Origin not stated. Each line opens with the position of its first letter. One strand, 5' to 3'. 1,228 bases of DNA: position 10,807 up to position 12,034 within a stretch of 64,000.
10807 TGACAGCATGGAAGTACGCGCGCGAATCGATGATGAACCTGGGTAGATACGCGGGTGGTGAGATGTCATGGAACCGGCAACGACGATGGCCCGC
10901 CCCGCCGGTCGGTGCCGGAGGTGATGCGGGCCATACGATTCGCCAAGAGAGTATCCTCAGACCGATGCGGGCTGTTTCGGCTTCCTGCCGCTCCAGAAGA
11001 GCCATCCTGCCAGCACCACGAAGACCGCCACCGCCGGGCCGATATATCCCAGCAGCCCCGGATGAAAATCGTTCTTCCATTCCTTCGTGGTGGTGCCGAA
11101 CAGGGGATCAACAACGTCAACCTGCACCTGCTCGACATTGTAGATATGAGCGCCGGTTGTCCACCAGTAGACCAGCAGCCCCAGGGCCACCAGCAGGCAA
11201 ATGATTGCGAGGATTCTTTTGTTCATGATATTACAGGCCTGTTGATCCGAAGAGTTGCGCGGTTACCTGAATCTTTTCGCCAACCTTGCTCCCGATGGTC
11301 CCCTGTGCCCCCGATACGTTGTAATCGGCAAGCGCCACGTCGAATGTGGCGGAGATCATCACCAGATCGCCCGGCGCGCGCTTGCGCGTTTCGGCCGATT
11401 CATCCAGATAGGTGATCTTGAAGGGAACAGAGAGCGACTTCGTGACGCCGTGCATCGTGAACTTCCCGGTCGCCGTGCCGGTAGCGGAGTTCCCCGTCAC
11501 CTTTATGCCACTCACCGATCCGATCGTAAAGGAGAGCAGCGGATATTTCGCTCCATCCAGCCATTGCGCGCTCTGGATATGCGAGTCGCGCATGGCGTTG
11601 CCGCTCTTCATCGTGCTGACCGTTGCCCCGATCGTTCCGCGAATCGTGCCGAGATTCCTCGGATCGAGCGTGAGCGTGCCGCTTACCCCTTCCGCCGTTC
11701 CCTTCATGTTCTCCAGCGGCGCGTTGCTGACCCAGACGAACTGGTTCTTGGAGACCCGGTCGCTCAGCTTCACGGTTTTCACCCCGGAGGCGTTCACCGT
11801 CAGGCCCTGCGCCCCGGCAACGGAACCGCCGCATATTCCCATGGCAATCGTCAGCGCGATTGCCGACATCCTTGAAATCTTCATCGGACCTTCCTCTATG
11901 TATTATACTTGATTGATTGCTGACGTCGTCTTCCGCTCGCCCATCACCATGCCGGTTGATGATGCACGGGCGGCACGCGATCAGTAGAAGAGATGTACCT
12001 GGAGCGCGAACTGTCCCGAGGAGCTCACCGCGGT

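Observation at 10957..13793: Operon of a TAT-exported Rieske lipoprotein plus an outer-membrane beta-barrel with an N-terminal CXXCH haem motif (Cyc2-like fused cytochrome-porin), YceI and a small membrane protein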

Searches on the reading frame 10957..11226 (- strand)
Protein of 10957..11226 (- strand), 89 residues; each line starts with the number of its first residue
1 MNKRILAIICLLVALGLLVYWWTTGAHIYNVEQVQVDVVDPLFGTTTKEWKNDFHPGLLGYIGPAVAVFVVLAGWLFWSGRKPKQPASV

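Call 3: search_protein_families(library=pfam, proteins=[window:10957-11226:-], max_evalue=0.1)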
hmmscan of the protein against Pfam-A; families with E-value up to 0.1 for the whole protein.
window:10957-11226:- (89 aa): 2 families
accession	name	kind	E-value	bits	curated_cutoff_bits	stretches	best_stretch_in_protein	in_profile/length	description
PF11118.13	DUF2627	-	0.0093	16.9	22.4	1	39-84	24-68/76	Protein of unknown function (DUF2627)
PF14155.11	DUF4307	-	0.049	13.9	27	0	6-40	9-44/111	Domain of unknown function (DUF4307)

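Call 4: search_protein_families(library=ncbifam, proteins=[window:10957-11226:-], max_evalue=0.1)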
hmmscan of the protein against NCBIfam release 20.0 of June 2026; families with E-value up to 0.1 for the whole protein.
window:10957-11226:- (89 aa): 1 family
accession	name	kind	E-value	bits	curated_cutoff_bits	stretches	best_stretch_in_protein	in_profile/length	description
NF033218.1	anchor_AmaP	equivalog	0.087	12.6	55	0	2-85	5-74/166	alkaline shock response membrane anchor protein AmaP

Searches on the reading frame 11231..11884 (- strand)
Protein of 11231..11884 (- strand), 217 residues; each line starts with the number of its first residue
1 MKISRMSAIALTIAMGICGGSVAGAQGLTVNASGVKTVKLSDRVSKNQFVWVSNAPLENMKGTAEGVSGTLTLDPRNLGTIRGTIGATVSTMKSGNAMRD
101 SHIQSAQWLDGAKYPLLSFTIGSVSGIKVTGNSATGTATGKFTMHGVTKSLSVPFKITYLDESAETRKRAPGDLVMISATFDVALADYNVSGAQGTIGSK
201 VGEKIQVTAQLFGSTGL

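Call 3: search_protein_families(library=pfam, proteins=[window:11231-11884:-], max_evalue=0.1)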
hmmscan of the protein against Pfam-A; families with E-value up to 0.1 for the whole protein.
window:11231-11884:- (217 aa): 2 families
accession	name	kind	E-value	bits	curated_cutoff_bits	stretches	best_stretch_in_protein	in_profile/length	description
PF04264.18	YceI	-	2.7e-23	83.4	23.7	1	54-211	16-148/150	YceI-like domain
PF18957.6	RibLong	-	0.012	16.9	27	1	118-166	37-85/93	Long Rib domain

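Call 4: search_protein_families(library=ncbifam, proteins=[window:11231-11884:-], max_evalue=0.1)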
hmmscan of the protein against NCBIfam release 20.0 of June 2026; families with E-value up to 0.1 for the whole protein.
window:11231-11884:- (217 aa): 1 family
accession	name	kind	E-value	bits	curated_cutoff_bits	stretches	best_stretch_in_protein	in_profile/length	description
NF002994.0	PRK03757.1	equivalog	1.3e-11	44.6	232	1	60-207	48-186/191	YceI family protein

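Call 53: search_solved_structures(query=window:11231-11884:-, max_evalue=0.01)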
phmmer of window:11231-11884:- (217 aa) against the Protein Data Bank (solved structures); distinct sequences matched with E-value up to 0.01: 10.
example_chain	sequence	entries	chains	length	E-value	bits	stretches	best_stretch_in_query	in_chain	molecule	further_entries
1y0g_A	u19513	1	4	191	1.1e-09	41.5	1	59-191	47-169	Protein yceI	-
5ixg_B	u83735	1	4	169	1.5e-08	37.9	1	61-154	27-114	YceI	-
7bwl_A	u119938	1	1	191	3.3e-06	30.2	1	62-157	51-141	UPF0312 protein PA0423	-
5w2d_A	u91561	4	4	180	3.9e-06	30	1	52-158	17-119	Polyisoprenoid-binding protein | Putative periplasmic protein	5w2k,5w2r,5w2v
5w17_A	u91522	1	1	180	4.3e-06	29.9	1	52-158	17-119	Putative periplasmic protein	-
2fgs_A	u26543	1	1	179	4.3e-06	29.9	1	52-158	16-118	Putative periplasmic protein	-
5w37_A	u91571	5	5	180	4.8e-06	29.7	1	52-157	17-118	Polyisoprenoid-binding protein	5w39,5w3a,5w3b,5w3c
5w2x_A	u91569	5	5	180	5.9e-06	29.4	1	52-158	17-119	Polyisoprenoid-binding protein | Putative periplasmic protein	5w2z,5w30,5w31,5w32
3hpe_A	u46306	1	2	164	3.8e-05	26.8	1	47-159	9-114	Conserved hypothetical secreted protein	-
5ixh_A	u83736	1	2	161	0.0018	21.3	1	61-158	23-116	YceI-like domain protein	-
